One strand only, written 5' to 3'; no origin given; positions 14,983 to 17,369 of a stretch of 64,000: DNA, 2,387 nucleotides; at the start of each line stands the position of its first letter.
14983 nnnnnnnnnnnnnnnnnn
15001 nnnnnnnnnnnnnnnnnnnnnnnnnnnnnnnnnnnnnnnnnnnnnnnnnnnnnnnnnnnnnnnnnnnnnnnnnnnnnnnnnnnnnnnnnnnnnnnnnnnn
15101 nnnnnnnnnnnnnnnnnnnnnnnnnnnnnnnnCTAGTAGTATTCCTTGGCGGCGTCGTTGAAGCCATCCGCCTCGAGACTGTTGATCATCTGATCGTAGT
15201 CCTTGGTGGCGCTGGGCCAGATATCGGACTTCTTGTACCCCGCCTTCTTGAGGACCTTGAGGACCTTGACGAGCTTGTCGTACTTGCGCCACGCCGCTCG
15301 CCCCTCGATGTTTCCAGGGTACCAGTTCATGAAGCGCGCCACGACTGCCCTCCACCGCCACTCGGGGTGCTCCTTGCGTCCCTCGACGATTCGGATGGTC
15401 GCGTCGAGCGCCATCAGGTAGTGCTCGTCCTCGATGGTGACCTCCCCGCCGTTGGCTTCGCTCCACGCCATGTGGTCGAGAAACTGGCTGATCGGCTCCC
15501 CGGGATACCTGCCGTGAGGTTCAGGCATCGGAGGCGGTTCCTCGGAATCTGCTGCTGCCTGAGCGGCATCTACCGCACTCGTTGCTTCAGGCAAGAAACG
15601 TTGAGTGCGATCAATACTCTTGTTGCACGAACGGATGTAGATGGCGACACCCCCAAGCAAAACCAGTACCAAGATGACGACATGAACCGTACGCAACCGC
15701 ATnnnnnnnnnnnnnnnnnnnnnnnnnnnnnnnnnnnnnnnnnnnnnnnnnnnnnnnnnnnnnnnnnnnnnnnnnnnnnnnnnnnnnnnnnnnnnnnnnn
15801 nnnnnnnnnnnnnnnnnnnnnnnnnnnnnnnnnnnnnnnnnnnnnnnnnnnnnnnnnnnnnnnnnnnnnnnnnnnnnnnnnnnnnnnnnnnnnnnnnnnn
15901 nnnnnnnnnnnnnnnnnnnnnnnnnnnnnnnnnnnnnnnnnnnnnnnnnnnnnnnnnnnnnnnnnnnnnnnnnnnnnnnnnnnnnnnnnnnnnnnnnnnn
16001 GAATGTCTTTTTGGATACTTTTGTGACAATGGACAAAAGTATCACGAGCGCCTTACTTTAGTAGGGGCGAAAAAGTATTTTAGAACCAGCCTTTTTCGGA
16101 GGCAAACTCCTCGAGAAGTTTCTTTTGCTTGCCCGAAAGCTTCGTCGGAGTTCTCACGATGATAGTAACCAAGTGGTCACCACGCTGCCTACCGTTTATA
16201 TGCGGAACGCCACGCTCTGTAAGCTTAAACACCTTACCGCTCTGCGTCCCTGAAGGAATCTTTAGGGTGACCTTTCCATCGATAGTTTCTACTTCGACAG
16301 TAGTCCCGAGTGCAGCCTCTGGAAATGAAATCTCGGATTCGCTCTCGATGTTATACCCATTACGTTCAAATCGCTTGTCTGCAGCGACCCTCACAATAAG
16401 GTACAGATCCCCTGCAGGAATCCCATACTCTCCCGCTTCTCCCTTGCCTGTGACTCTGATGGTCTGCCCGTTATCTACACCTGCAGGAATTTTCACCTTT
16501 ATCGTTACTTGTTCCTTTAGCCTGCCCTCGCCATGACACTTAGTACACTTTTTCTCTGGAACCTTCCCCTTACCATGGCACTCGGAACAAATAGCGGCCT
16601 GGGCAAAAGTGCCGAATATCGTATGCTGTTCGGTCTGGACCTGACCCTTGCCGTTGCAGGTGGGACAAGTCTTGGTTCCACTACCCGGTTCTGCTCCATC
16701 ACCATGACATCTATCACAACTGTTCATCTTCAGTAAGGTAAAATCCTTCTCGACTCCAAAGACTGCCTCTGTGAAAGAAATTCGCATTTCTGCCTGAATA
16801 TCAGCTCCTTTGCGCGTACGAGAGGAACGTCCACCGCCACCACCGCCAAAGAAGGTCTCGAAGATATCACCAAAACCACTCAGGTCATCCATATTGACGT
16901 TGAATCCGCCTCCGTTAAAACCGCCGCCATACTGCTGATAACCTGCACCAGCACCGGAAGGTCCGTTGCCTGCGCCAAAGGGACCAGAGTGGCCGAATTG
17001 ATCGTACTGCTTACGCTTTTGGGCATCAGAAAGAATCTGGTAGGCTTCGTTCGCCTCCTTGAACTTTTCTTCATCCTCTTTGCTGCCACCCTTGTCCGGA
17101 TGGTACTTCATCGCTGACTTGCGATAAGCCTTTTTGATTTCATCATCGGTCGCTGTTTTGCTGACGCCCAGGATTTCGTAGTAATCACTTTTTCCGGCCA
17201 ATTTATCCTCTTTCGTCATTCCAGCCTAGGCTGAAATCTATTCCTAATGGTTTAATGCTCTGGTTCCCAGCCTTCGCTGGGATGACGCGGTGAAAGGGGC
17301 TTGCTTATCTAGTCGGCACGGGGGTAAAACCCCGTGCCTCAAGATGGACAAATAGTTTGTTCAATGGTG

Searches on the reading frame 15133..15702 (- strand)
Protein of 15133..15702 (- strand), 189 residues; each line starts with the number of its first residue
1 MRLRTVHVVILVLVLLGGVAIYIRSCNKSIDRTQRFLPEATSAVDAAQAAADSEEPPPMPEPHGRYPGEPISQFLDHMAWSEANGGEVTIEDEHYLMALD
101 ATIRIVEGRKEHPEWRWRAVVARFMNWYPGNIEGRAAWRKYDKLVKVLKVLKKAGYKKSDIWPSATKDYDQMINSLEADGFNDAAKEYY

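Call 12: search_protein_families(library=pfam, max_evalue=0.1, proteins=[window:15133-15702:-])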
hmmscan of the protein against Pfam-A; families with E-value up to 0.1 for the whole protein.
window:15133-15702:- (189 aa): 1 family
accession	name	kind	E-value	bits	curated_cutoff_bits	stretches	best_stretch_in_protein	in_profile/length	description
PF10926.14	DUF2800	-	0.031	13.9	21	1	132-187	295-349/368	Protein of unknown function (DUF2800)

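Call 13: search_protein_families(library=phrogs, max_evalue=0.01, proteins=[window:15133-15702:-])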
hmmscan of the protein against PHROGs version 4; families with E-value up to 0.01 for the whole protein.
window:15133-15702:- (189 aa): 0 families

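Call 49: find_homologous_proteins(query=window:15133-15702:-)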
Query window:15133-15702:- (189 aa): 3 proteins with E <= 0.001 among 307 candidates.
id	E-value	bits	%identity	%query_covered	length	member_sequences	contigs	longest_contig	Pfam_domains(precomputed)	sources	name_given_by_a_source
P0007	8.0e-125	432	100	100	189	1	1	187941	-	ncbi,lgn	-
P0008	3.4e-68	247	71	78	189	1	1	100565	-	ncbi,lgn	-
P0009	3.7e-56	208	64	79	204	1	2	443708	-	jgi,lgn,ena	-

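Call 50: find_encoding_contigs(protein=P0009, flank=10000, max_places=6)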
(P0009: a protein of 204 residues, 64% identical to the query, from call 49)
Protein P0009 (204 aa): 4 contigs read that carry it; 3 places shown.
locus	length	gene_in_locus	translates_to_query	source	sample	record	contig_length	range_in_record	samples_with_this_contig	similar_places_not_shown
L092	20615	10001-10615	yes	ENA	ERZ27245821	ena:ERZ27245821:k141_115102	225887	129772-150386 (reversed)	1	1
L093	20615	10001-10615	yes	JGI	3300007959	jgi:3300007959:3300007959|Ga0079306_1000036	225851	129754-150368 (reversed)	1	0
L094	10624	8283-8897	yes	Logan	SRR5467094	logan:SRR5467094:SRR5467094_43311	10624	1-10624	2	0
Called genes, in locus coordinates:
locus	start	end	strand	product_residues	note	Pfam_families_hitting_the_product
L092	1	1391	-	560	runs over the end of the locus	PF01368:DHH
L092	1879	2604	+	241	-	PF01628:HrcA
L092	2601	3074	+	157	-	PF01025:GrpE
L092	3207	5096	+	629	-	PF00012:HSP70, PF06723:MreB_Mbl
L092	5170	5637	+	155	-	PF18931:DUF5680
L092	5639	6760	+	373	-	PF00226:DnaJ, PF01556:DnaJ_C, PF27659:CHP02642 (faint), PF00684:DnaJ_CXXCXGXG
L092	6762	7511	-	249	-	PF01978:TrmB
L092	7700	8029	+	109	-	-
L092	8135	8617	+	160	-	-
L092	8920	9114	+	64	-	-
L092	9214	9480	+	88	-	-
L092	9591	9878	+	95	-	-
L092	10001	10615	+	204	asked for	-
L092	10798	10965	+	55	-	-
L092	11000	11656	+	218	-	PF00990:GGDEF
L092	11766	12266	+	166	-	-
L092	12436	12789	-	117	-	PF04977:DivIC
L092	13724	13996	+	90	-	PF13451:zf_Tbcl, PF23477:zf_Tbcl_2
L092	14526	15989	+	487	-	PF13567:DUF4131, PF03772:Competence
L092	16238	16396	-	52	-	-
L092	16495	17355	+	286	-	PF00753:Lactamase_B, PF23023:Anti-Pycsar_Apyc1 (faint), PF12706:Lactamase_B_2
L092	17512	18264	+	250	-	PF20772:TACO1_YebC_N, PF01709:Transcrip_reg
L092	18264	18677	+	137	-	-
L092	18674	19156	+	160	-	PF02075:RuvC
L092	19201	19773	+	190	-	PF01330:RuvA_N, PF00633:HHH (faint), PF14520:HHH_5, PF07499:RuvA_C (weak)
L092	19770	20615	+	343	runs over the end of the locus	PF01078:Mg_chelatase (faint), PF05496:RuvB_N, PF13191:AAA_16 (faint), PF00004:AAA, PF07728:AAA_5, PF17864:AAA_lid_4, PF05491:WHD_RuvB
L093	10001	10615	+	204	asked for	-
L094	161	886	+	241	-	PF01628:HrcA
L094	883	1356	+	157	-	PF01025:GrpE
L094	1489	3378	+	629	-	PF00012:HSP70, PF06723:MreB_Mbl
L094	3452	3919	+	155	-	PF18931:DUF5680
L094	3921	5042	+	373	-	PF00226:DnaJ, PF01556:DnaJ_C, PF27659:CHP02642 (faint), PF00684:DnaJ_CXXCXGXG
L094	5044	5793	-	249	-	PF01978:TrmB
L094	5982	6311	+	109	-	-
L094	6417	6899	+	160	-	-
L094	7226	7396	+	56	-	-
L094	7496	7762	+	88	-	-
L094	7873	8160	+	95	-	-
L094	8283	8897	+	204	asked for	-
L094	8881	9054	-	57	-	-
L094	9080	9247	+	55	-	-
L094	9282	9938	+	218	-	PF00990:GGDEF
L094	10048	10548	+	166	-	-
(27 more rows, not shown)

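Call 98: search_protein_families(library=padloc, max_evalue=0.01, proteins=[window:15133-15702:-])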
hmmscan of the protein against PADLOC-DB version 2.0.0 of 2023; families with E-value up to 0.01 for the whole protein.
window:15133-15702:- (189 aa): 0 families

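Call 99: search_protein_families(library=ncbifam, max_evalue=0.01, proteins=[window:15133-15702:-])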
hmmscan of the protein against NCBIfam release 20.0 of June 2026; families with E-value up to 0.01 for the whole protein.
window:15133-15702:- (189 aa): 0 families

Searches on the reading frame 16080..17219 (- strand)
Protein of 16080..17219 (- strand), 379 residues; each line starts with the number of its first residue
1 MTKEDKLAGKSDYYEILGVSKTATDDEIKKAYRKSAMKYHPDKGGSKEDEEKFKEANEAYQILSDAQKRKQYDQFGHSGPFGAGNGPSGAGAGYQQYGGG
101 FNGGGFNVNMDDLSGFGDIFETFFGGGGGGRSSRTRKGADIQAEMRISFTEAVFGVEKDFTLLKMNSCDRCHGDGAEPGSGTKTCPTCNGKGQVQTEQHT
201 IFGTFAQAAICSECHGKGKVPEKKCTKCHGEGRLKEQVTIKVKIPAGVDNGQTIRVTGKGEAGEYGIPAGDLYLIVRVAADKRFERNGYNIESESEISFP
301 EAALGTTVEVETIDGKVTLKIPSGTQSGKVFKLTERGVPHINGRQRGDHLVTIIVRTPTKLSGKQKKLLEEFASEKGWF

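Call 29: find_related_loci(query=window:16080-17219:-, collection=genome_contigs, flank=10000)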
Query window:16080-17219:- (379 aa) in genome_contigs; peptide patterns used: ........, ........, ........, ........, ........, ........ (x = any residue, [..] = any of these).
599 stretches matched a pattern (row limit reached: there are more); 499 encode a relative of the query (tblastn E <= 1e-3); the best 80 are kept; 80 distinct loci.
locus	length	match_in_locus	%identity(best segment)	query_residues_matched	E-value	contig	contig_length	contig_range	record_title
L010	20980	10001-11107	82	7-379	0e+0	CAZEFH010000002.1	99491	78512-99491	MAG TPA_asm: uncultured Candidatus Saccharibacteria bacterium isolate binchicken_co269_92 genome assembly, contig: NODE_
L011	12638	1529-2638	72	9-379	3e-168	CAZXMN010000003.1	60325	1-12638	MAG TPA_asm: uncultured Candidatus Saccharibacteria bacterium isolate binchicken_co241_292 genome assembly, contig: NODE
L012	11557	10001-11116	48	5-375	1e-107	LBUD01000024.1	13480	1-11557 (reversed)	MAG: Parcubacteria group bacterium GW2011_GWA2_38_13 US74_C0024, whole genome shotgun sequence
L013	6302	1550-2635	48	3-377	2e-104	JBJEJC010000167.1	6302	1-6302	MAG: Roseburia sp. isolate PUUB56_bin.005 NODE_7709_length_6302_cov_8.802785, whole genome shotgun sequence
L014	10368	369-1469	50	9-377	8e-104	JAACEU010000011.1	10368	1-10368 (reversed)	MAG: Nitrospirae bacterium isolate OTbin.105 scaffold_2757, whole genome shotgun sequence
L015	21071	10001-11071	48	7-377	8e-104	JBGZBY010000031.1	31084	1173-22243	MAG: Eubacteriales bacterium isolate D-61_MAG_13 D-61__53711, whole genome shotgun sequence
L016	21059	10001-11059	47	7-372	2e-101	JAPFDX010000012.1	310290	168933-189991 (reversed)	MAG: Roseburia sp. isolate bin_11_LilbubCat k141_60195, whole genome shotgun sequence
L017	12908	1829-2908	48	1-372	1e-99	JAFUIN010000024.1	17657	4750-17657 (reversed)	MAG: Clostridia bacterium isolate RGIG4526 Roe_deer_Rectum-1__c636207, whole genome shotgun sequence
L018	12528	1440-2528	48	10-377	4e-99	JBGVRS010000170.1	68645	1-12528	MAG: Lachnospiraceae bacterium isolate fecal_MAG_135 fecal_MAG_135_contig_0170, whole genome shotgun sequence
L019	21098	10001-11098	47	9-377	4e-99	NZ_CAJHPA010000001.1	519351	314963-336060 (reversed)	Aerococcus sp. Group 2 strain Au-44-B14, whole genome shotgun sequence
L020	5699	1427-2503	46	7-377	5e-99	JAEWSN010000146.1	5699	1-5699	MAG: Bacillota bacterium isolate OH_SDB_108 k127_876362, whole genome shotgun sequence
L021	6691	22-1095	46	7-377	2e-98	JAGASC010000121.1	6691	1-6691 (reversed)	MAG: Roseburia sp. isolate RGIG8723 Water_deer_Colon-4__c118549, whole genome shotgun sequence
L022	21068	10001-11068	48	10-377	2e-98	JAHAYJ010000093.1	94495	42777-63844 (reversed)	MAG: Lachnospiraceae bacterium isolate MBin.029 k127_854953, whole genome shotgun sequence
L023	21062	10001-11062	45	7-372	3e-98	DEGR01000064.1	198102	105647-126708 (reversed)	MAG TPA_asm: Lachnospira sp. UBA2821 UBA2821_contig_5194, whole genome shotgun sequence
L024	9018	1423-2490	48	10-377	7e-98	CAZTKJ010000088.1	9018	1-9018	MAG TPA_asm: uncultured Lachnospiraceae bacterium isolate SRP199465_co1_205 genome assembly, contig: NODE_22331_length_9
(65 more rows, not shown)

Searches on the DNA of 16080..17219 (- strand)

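Call 97: search_rna_families(sources=[L010, L011, L090, L092], threshold=gathering)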
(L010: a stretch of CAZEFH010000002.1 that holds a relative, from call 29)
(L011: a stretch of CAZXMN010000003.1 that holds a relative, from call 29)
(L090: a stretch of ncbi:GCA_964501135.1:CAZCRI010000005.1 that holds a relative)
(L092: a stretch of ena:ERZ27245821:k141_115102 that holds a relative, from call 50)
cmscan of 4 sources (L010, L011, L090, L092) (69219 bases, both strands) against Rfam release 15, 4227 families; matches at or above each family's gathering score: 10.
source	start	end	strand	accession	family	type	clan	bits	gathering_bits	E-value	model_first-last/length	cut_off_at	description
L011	3339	3411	-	RF00005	tRNA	Gene; tRNA;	CL00001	74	29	2.6e-14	1-71/71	no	tRNA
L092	12940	13012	+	RF00005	tRNA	Gene; tRNA;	CL00001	74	29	2.6e-14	1-71/71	no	tRNA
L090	14830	14902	+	RF00005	tRNA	Gene; tRNA;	CL00001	70.3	29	2.9e-13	1-71/71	no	tRNA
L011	3250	3321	-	RF00005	tRNA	Gene; tRNA;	CL00001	68.1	29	1.1e-12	1-71/71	no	tRNA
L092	13034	13105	+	RF00005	tRNA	Gene; tRNA;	CL00001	68.1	29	1.1e-12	1-71/71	no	tRNA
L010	20298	20369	-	RF00005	tRNA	Gene; tRNA;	CL00001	64.5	29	1.1e-11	1-71/71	no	tRNA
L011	3964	4035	+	RF00005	tRNA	Gene; tRNA;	CL00001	62.9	29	3e-11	1-71/71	no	tRNA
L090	14199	14270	-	RF00005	tRNA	Gene; tRNA;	CL00001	62.8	29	3.2e-11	1-71/71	no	tRNA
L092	12324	12395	-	RF00005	tRNA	Gene; tRNA;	CL00001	62.8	29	3.2e-11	1-71/71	no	tRNA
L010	20932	20980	+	RF00005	tRNA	Gene; tRNA;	CL00001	34.7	29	0.0017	1-47/71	3'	tRNA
